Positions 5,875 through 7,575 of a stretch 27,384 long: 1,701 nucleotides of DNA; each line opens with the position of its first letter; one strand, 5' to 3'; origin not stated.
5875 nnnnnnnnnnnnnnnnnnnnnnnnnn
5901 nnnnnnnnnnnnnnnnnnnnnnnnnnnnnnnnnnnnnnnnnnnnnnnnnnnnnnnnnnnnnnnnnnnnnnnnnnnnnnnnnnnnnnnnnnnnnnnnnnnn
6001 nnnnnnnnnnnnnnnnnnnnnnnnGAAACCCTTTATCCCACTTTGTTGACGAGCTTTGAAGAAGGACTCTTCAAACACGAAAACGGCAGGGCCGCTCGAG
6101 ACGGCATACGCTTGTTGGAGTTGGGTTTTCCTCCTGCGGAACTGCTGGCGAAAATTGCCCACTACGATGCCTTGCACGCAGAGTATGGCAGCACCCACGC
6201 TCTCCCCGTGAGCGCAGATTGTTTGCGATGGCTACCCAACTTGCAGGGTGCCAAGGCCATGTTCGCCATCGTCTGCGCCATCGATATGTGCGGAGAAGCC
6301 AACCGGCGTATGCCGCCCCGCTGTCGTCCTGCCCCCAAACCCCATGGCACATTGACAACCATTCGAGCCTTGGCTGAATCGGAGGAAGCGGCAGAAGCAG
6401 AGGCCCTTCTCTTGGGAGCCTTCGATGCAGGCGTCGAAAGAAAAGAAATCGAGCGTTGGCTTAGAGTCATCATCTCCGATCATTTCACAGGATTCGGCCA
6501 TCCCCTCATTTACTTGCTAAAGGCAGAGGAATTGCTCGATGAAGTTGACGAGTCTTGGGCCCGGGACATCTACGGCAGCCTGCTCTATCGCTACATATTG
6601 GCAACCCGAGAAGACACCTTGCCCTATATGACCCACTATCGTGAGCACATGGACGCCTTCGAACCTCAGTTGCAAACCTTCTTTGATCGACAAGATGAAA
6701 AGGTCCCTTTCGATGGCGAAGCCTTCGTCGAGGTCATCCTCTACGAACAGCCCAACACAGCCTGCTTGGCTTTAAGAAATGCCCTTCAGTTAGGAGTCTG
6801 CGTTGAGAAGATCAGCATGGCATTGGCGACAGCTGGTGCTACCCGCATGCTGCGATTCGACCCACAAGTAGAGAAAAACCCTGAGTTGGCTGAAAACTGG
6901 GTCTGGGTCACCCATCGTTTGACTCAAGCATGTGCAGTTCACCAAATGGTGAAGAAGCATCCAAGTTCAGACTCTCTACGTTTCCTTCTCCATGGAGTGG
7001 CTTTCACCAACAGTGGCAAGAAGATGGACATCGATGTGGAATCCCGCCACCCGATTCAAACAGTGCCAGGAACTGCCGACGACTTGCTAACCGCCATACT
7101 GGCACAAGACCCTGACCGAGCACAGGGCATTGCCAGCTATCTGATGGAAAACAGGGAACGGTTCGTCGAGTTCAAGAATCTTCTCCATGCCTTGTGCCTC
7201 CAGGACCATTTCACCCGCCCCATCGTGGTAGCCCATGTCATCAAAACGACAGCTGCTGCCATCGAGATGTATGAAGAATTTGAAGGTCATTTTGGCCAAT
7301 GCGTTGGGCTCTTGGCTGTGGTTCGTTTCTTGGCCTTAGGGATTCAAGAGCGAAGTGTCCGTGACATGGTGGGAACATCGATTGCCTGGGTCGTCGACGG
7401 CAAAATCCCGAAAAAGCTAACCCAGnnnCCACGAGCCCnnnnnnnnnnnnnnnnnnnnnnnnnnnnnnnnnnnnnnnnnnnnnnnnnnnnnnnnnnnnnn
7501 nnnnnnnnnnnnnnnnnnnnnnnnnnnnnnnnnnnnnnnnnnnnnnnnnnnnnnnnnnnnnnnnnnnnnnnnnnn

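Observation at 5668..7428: NirD-type Rieske domain fused to a large uncharacterised all-alpha domain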

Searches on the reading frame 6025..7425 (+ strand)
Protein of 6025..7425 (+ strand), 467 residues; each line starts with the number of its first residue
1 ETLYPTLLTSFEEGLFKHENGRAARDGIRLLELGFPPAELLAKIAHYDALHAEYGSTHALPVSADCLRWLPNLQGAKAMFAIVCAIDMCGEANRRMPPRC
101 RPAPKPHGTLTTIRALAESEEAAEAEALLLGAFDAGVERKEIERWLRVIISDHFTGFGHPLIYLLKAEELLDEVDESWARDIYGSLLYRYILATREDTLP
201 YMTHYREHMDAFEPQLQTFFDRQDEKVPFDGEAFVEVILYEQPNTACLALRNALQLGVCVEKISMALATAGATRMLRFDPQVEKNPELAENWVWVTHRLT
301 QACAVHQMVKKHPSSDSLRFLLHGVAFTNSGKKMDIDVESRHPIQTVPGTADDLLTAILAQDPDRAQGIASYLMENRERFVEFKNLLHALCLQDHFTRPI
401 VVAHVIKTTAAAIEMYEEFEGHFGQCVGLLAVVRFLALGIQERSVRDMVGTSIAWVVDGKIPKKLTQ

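Call 17: search_protein_families(library=pfam, proteins=[window:6025-7425:+], max_evalue=10)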
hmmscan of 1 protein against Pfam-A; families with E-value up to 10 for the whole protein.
window:6025-7425:+ (467 aa): 0 families

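Call 39: search_solved_structures(query=A2, max_evalue=10, show_alignments=3)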
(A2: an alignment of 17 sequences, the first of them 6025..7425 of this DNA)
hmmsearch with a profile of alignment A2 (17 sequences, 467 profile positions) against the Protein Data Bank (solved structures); distinct sequences matched with E-value up to 10: 6.
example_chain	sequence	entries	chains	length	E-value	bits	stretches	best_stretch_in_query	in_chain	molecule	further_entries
9t8a_A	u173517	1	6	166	0.04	16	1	178-243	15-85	A4 CO2 reductase protein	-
9t8b_A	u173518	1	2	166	0.04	16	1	178-243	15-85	de novo CO2 reductase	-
29li_A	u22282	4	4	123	0.63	12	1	190-272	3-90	AGAP000278-PA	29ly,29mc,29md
6dt7_A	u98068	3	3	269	0.9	11.5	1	198-284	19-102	RNAP1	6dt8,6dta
7wjq_B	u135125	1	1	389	1.3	10.9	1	164-268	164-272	Isoform 2 of Gasdermin-B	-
4wfc_B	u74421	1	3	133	1.6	10.7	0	198-226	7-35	Exosome complex protein LRP1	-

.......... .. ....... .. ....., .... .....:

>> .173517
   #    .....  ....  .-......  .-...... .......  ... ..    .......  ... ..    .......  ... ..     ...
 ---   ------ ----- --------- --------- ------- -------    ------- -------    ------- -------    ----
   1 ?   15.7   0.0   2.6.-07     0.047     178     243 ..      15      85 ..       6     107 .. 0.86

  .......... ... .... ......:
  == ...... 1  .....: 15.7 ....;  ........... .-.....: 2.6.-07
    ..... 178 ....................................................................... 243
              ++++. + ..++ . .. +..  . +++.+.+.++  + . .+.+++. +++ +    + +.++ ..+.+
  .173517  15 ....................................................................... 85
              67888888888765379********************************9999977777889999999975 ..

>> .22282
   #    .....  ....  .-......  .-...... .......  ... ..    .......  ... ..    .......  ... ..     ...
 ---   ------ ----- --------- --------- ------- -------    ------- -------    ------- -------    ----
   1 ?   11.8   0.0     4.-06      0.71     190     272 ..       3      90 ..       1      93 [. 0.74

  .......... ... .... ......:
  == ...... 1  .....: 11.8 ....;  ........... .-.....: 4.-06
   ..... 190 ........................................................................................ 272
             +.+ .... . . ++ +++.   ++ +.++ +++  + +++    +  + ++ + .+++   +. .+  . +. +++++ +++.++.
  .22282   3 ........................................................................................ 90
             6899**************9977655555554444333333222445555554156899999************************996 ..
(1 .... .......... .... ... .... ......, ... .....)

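Call 47: search_protein_representatives(alignment_id=A2)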
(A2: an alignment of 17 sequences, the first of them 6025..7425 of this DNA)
Query: 17 sequences, 467 profile positions. Proteins with E-value up to 0.001 (for the whole library): 1213; up to 1e-10: 758; up to 1e-30: 350. The best 150 are listed.
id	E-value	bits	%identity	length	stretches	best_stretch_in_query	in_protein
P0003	6.8e-206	701.1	-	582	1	2-467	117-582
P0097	7.5e-186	635.0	-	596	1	2-467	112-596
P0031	2.4e-185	633.3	-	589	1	2-467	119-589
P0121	8.0e-182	621.7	-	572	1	4-467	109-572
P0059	8.8e-181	618.3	-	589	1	3-467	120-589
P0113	1.5e-179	614.2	-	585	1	2-466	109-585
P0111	8.5e-176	601.8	-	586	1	2-467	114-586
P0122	3.9e-171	586.4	-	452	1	15-467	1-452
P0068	1.6e-170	584.5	-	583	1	3-467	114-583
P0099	1.2e-169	581.5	-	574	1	1-467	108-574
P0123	1.2e-169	581.5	-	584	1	4-467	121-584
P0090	5.7e-168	576.0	-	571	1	2-467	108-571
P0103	6.5e-168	575.8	-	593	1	3-467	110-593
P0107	2.1e-167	574.1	-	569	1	3-467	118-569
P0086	4.3e-166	569.8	-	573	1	2-467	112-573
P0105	1.5e-162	558.2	-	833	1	3-467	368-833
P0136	4.4e-148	510.4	-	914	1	3-466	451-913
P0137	6.4e-148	509.9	-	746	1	2-467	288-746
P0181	4.9e-123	427.9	-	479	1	3-465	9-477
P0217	2.8e-105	369.3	-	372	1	3-348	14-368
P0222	1.6e-102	360.2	-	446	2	2-360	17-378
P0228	5.3e-100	351.9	-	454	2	2-348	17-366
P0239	3.3e-94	332.8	-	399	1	4-338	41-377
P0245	1.5e-88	314.1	-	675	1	3-463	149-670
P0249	2.5e-84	300.2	-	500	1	5-310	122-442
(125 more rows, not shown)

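Call 48: search_protein_families(library=pfam, proteins=[P0181, P0222, P0228, P0239, P0217, P0245, P0249, P0136, P0137], max_evalue=1)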
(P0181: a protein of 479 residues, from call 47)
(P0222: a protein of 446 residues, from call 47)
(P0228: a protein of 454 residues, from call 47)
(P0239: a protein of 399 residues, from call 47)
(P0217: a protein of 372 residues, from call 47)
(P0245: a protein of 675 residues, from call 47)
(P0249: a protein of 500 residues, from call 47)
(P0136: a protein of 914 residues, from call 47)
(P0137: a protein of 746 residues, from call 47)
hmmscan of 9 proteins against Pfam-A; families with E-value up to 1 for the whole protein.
P0181 (479 aa): 1 family
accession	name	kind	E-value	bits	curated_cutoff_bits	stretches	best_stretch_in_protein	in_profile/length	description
PF02607.22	B12-binding_2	-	0.018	15.7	23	0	248-280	4-35/74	B12 binding domain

P0222 (446 aa): 1 family
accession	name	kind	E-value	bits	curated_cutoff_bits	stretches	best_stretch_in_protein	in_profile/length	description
PF09984.15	sCache_4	-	0.074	13.3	22.1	1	16-66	15-63/145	Single cache domain 4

P0228 (454 aa): 0 families

P0239 (399 aa): 3 families
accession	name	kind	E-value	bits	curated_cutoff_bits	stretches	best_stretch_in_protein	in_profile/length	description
PF15292.12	Treslin_M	-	0.037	14.5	27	1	254-310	82-137/143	Treslin, M domain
PF13806.12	Rieske_2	-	0.18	12.2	27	1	1-30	73-103/104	Rieske-like [2Fe-2S] domain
PF02607.22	B12-binding_2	-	0.21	12.2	23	0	271-306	3-38/74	B12 binding domain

P0217 (372 aa): 0 families

P0245 (675 aa): 4 families
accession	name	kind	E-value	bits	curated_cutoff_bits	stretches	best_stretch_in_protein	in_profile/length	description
PF00355.32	Rieske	-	5.4e-15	55.5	20.3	1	26-120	1-77/88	Rieske [2Fe-2S] domain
PF13806.12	Rieske_2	-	1.5e-06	28.6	27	1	27-139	2-103/104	Rieske-like [2Fe-2S] domain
PF22543.2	Rieske_4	-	0.096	13.4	28.4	1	77-119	32-78/119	Soluble Rieske-type ferredoxin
PF22807.2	TrAA12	-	0.23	10.2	30.9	1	224-240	392-410/463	TrAA12-like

P0249 (500 aa): 3 families
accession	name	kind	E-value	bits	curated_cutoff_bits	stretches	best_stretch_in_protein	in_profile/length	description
PF00355.32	Rieske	-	3.9e-13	49.6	20.3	1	15-89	5-78/88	Rieske [2Fe-2S] domain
PF13806.12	Rieske_2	-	8.7e-11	42.1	27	1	12-107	2-103/104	Rieske-like [2Fe-2S] domain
PF22543.2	Rieske_4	-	0.098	13.4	28.4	1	34-90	22-81/119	Soluble Rieske-type ferredoxin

P0136 (914 aa): 3 families
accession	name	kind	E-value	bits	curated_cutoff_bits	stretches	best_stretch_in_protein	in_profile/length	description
PF00355.32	Rieske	-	2.1e-19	69.6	20.3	1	346-423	2-78/88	Rieske [2Fe-2S] domain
PF13806.12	Rieske_2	-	2e-14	53.8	27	1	345-441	1-103/104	Rieske-like [2Fe-2S] domain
PF22543.2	Rieske_4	-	0.012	16.4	28.4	1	368-418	22-75/119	Soluble Rieske-type ferredoxin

P0137 (746 aa): 9 families
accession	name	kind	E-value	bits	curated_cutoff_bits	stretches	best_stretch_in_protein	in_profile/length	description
PF00583.31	Acetyltransf_1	-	1e-15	58.5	20.7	1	53-146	28-115/116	Acetyltransferase (GNAT) family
PF00355.32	Rieske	-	4.6e-15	55.7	20.3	1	185-257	2-74/88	Rieske [2Fe-2S] domain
PF13508.13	Acetyltransf_7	-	8.3e-10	39.3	27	1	64-146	7-81/84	Acetyltransferase (GNAT) domain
PF13673.13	Acetyltransf_10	-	6.8e-07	29.8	23.6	1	61-153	32-111/128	Acetyltransferase (GNAT) domain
PF08445.16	FR47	-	2.7e-06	27.7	22.1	1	89-147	20-77/86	FR47-like protein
PF13806.12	Rieske_2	-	4.8e-06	26.9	27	1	184-279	1-103/104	Rieske-like [2Fe-2S] domain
PF22543.2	Rieske_4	-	0.031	15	28.4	1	216-260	31-79/119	Soluble Rieske-type ferredoxin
PF14542.12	Acetyltransf_CG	-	0.053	14.1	30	1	90-124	24-58/80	GCN5-related N-acetyl-transferase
PF13527.13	Acetyltransf_9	-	0.077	13.4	25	1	89-133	71-115/127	Acetyltransferase (GNAT) domain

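Call 62: find_encoding_contigs(protein=P0222, flank=5000, max_places=1)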
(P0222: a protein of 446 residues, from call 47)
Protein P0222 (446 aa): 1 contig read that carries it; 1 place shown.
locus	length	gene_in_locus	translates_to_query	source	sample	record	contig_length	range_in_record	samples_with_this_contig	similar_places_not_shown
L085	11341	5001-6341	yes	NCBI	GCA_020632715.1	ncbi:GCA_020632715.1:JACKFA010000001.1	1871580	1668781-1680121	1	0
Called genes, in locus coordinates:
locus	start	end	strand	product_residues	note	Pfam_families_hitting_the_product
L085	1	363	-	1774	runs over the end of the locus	PF13517:FG-GAP_3 (weak), PF01839:FG-GAP (weak)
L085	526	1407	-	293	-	PF00106:adh_short, PF01370:Epimerase (weak), PF08659:KR, PF13460:NAD_binding_10, PF13561:adh_short_C2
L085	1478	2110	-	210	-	PF00440:TetR_N, PF16295:TetR_C_10, PF22604:TetR_HI_0893_C (weak)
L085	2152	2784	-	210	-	-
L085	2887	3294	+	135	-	PF05670:NFACT-R_1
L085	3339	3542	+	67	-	-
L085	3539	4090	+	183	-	-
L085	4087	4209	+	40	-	-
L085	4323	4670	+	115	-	-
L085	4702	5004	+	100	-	PF00355:Rieske, PF13806:Rieske_2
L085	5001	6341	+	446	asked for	-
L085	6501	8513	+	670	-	-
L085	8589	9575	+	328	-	PF20030:bpMoxR, PF00004:AAA (weak), PF07726:AAA_3, PF07728:AAA_5, PF17863:AAA_lid_2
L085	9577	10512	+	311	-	PF01882:DUF58, PF05762:VWA_CoxE (weak), PF13519:VWA_2 (weak)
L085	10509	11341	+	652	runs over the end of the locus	PF07584:BatA, PF13519:VWA_2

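Call 63: predict_structure(alignment_id=A2)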
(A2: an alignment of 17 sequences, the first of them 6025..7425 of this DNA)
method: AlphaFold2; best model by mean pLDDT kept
length: 467 residues; sequences in the alignment: 17
mean_pLDDT: 92.6   pTM: 0.92
mean pLDDT of the five models: 92.6, 92.4, 91.7, 90.8, 89.4
residues with pLDDT >= 90: 367; 70-90: 90; 50-70: 10; < 50: 0
segments of 3 or more residues with pLDDT < 50: none
pLDDT, mean of each block of 10 residues (from residue 1): 93 89 95 96 94 87 95 92 92 71 95 97 97 97 97 94 97 93 96 93 92 94 95 98 97 97 98 96 86 94 97 94 96 92 92 95 96 94 93 81 94 95 94 90 72 84 84
secondary structure, 60 per line:
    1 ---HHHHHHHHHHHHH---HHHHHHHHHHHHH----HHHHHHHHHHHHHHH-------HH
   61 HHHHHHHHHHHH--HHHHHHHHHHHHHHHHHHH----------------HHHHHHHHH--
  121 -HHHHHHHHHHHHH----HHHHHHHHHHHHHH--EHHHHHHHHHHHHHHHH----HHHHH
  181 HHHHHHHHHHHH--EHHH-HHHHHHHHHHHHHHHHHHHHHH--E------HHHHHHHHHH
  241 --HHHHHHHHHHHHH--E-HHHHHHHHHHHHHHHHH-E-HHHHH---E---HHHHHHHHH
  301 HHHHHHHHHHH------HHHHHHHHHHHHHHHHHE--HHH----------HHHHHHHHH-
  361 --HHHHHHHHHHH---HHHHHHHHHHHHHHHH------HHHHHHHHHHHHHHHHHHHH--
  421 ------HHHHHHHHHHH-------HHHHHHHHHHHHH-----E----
elements in order: H4-16 H20-32 H37-51 H59-72 H75-93 H110-118 H122-134 H139-152 H156-171 H176-192 H200-221 H231-240 H243-255 H260-276 H280-284 H292-311 H318-334 H351-359 H363-373 H377-392 H399-418 H427-437 H445-457

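Call 87: search_protein_families(library=pfam, alignment_id=A2, max_evalue=10)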
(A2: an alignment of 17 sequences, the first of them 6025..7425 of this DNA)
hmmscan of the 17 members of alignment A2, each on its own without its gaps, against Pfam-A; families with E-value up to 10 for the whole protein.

A. member 1, window:6025-7425:+ (467 aa): 0 families

B. families by the number of members that match (of 17 scanned): 11 families
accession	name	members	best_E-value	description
PF02607.22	B12-binding_2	2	0.033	B12 binding domain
PF04255.20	DUF433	2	0.076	Protein of unknown function (DUF433)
PF19916.4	VMAP-M0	1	0.001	vWA-MoxR associated protein middle region 0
PF12169.13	DNA_pol3_gamma3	1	0.0021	DNA polymerase III subunits gamma and tau domain III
PF18858.6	LPD39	1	0.011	Large polyvalent protein associated domain 39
PF25631.1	Inovirus_capsid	1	0.014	Inovirus capsid protein family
PF12023.13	DUF3511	1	0.037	Domain of unknown function (DUF3511)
PF25417.1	DUF7889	1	0.11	Family of unknown function (DUF7889)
PF22448.1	RepB_primase_C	1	0.12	RepB DNA-primase C-terminal helical domain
PF04830.18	DUF637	1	0.24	Possible hemagglutinin (DUF637)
PF19760.4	DUF6247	1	0.26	Family of unknown function (DUF6247)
